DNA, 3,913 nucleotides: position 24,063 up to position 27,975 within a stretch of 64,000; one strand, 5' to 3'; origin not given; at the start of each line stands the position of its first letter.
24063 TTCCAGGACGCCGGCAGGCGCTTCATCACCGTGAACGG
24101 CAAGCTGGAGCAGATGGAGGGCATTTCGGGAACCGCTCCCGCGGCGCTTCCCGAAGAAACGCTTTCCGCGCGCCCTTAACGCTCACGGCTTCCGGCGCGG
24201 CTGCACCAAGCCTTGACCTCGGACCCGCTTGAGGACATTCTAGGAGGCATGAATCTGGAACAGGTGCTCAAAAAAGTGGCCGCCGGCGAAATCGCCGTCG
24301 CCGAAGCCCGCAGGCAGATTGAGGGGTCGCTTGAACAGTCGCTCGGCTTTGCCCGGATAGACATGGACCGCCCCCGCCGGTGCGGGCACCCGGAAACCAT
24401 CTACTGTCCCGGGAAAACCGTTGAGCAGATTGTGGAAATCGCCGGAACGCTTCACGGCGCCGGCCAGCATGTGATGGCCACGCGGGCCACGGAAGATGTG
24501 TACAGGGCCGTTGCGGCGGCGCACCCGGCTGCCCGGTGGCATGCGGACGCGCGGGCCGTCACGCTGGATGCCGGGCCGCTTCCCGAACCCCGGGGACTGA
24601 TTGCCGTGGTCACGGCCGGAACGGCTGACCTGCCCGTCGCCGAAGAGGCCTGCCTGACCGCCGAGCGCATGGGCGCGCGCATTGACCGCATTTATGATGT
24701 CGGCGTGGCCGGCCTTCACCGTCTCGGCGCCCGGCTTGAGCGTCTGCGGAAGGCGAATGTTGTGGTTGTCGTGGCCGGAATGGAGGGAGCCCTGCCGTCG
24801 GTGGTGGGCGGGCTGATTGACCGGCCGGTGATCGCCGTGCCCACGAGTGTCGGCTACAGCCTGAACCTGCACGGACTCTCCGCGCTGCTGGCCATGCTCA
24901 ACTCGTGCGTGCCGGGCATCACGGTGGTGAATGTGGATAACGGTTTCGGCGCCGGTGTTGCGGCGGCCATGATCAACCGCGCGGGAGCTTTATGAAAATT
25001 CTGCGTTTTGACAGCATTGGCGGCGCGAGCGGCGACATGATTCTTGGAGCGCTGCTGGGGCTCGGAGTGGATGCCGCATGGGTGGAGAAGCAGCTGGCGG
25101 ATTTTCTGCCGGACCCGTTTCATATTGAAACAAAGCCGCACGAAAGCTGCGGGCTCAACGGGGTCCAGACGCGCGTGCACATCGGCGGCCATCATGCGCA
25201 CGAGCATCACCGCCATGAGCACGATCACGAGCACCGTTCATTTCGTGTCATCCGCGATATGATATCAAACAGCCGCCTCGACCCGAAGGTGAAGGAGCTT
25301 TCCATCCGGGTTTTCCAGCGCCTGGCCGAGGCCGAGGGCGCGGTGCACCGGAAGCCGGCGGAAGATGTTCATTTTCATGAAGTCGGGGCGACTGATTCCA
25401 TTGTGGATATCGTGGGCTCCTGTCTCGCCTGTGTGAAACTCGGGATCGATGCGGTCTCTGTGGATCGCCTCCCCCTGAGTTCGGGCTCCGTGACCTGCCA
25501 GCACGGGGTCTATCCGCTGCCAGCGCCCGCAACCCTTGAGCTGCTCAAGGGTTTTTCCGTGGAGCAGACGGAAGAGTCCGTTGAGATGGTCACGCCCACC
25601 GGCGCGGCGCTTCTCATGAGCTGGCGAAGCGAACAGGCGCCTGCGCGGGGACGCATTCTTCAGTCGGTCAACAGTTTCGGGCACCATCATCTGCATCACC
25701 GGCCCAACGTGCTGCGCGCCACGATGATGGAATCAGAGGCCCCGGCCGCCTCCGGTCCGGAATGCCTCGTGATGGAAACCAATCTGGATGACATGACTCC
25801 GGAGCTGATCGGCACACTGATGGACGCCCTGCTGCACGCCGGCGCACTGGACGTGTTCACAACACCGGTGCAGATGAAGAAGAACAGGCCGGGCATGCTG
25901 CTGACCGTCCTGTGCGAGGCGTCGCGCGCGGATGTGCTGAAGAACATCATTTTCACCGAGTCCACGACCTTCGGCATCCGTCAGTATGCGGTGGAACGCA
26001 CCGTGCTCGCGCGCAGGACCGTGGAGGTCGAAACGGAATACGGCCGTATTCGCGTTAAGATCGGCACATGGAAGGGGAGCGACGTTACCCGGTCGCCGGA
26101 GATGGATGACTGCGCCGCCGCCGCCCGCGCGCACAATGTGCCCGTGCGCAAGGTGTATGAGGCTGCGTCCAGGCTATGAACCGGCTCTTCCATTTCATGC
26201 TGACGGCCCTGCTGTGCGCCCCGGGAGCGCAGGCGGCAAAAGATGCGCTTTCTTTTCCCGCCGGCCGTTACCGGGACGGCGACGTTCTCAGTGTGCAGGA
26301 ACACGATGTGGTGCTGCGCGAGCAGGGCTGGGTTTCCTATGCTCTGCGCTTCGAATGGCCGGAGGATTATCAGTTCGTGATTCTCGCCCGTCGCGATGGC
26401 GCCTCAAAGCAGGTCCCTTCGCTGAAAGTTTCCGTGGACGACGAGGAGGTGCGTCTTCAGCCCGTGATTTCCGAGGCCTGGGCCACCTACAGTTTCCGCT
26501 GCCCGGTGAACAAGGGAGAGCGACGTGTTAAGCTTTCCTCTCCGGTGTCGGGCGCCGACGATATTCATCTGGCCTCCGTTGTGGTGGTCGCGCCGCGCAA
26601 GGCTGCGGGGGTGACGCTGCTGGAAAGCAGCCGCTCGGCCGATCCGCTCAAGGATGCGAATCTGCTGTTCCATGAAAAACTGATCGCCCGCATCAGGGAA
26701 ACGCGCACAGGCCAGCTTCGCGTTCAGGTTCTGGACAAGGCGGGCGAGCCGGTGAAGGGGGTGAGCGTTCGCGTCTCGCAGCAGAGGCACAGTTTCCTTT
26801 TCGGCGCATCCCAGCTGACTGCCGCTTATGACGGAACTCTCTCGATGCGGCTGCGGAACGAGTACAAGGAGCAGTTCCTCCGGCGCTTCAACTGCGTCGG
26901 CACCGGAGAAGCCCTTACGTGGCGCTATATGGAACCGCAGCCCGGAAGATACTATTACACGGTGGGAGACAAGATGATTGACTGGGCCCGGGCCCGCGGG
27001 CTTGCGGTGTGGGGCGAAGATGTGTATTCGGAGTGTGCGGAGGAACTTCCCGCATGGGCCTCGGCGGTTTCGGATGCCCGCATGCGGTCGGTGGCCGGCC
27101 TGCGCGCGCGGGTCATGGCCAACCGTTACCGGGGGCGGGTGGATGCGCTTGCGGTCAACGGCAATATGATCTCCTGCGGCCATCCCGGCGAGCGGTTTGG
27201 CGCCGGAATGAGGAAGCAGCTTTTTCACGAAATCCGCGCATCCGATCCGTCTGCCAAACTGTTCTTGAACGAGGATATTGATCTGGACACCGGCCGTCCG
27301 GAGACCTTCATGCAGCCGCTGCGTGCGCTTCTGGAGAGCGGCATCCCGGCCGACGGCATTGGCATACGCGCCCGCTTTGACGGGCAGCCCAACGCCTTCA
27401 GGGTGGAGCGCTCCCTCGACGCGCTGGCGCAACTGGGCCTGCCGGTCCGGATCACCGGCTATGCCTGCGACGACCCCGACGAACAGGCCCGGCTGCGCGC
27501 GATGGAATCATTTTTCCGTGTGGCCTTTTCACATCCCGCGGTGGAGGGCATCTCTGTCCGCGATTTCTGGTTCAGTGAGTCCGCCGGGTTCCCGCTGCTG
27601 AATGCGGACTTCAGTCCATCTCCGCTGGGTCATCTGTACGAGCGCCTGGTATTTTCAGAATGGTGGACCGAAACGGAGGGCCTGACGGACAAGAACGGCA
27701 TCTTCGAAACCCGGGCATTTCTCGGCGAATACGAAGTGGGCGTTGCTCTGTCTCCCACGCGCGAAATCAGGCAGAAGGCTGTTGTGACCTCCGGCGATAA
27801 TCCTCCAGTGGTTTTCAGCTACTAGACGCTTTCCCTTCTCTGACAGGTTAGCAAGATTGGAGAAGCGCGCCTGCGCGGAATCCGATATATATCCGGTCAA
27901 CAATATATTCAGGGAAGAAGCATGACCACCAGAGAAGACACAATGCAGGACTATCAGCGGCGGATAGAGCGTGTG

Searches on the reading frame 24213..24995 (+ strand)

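Call 14: search_protein_families(library=pfam, proteins=[window:24213-24995:+], max_evalue=0.001)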
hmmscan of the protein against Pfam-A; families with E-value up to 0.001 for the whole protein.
window:24213-24995:+ (260 aa): 1 family
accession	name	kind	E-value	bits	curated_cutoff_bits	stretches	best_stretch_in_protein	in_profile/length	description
PF00731.26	AIRC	-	3e-14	53.2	30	1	130-254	2-126/148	AIR carboxylase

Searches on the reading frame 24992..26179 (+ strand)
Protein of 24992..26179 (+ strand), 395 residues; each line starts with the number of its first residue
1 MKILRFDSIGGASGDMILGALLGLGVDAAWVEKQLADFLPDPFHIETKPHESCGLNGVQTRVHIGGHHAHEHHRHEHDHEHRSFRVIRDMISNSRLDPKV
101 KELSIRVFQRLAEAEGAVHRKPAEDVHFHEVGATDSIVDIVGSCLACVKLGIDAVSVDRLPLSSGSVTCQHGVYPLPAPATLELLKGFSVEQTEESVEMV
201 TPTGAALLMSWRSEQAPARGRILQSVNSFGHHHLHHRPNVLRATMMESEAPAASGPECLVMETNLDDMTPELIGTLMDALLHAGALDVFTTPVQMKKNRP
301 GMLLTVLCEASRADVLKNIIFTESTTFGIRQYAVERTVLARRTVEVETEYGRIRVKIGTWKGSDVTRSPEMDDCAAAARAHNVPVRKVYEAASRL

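Call 14: search_protein_families(library=pfam, proteins=[window:24992-26179:+], max_evalue=0.001)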
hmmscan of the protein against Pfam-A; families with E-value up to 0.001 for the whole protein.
window:24992-26179:+ (395 aa): 1 family
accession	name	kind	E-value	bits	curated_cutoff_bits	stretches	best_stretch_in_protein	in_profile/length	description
PF01969.22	Ni_insertion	-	3e-130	435.2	22.1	1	5-389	2-375/375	Nickel insertion protein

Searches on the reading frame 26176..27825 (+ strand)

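Call 15: search_protein_families(library=pfam, proteins=[window:26176-27825:+], max_evalue=0.001)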
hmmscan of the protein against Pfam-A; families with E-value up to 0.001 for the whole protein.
window:26176-27825:+ (549 aa): 1 family
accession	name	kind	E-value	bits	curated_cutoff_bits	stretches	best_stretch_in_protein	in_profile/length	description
PF00331.26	Glyco_hydro_10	-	6.2e-16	59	22.1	1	228-461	26-274/311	Glycosyl hydrolase family 10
